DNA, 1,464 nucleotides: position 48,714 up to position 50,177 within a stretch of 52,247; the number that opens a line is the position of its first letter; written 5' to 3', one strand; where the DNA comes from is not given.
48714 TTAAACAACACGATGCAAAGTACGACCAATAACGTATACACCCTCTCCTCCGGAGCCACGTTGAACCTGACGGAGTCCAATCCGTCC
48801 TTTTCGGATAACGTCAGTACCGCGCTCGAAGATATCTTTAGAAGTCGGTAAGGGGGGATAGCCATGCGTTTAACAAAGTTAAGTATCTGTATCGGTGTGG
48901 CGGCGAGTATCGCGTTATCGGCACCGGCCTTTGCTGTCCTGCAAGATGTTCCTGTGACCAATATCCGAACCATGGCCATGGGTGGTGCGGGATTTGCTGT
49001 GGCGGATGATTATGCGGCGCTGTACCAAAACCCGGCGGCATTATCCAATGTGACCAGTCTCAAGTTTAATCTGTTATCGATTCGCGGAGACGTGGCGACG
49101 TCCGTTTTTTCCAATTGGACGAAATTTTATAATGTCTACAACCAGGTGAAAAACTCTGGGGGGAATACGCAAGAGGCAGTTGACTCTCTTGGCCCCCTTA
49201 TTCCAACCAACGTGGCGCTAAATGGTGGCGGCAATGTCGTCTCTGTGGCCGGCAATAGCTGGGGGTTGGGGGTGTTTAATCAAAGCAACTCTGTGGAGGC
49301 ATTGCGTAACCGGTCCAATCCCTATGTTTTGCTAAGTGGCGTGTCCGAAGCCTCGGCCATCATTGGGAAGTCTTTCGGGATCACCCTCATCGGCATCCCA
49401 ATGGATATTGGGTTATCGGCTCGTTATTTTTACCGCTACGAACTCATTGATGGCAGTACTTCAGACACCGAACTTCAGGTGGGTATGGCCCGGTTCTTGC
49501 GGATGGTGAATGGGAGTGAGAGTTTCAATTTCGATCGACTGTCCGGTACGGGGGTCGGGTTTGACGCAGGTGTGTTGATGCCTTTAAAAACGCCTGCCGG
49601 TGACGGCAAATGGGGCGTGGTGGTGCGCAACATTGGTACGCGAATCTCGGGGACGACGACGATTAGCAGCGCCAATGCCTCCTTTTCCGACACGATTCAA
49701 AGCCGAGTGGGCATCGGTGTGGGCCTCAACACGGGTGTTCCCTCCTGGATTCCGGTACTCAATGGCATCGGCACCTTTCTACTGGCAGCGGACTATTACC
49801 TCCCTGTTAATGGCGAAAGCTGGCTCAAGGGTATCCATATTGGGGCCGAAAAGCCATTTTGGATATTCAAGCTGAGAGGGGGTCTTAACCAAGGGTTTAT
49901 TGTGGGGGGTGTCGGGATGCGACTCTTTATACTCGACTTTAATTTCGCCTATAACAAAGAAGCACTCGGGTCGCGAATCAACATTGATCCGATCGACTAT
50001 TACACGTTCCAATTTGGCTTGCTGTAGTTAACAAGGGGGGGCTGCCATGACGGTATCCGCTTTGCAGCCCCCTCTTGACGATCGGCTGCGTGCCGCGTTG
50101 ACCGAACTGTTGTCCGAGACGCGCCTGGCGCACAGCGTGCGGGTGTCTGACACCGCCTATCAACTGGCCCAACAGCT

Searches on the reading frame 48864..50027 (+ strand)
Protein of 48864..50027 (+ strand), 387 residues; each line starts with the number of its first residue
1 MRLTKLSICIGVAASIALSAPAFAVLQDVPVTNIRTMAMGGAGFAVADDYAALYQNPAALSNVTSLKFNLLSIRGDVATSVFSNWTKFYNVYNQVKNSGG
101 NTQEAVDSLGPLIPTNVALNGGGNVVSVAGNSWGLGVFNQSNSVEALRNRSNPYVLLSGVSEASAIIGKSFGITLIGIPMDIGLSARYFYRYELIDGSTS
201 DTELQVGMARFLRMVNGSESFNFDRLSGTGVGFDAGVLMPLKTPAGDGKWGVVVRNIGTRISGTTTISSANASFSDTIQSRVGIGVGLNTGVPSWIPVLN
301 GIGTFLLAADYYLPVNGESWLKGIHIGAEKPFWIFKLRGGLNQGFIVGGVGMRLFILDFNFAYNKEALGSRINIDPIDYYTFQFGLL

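Call 43: find_encoding_contigs(protein=window:48864-50027:+, flank=10000)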
Protein window:48864-50027:+ (387 aa): 1 contig read that carries it; 1 place shown.
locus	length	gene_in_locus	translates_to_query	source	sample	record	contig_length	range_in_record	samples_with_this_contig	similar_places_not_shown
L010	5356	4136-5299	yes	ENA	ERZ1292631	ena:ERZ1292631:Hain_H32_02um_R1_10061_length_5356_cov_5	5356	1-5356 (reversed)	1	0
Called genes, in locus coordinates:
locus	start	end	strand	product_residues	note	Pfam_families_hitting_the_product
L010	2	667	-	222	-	?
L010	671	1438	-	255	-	PF01255:Prenyltransf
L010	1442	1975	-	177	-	PF01765:RRF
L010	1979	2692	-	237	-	PF00696:AA_kinase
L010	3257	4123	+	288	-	-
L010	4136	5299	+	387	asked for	-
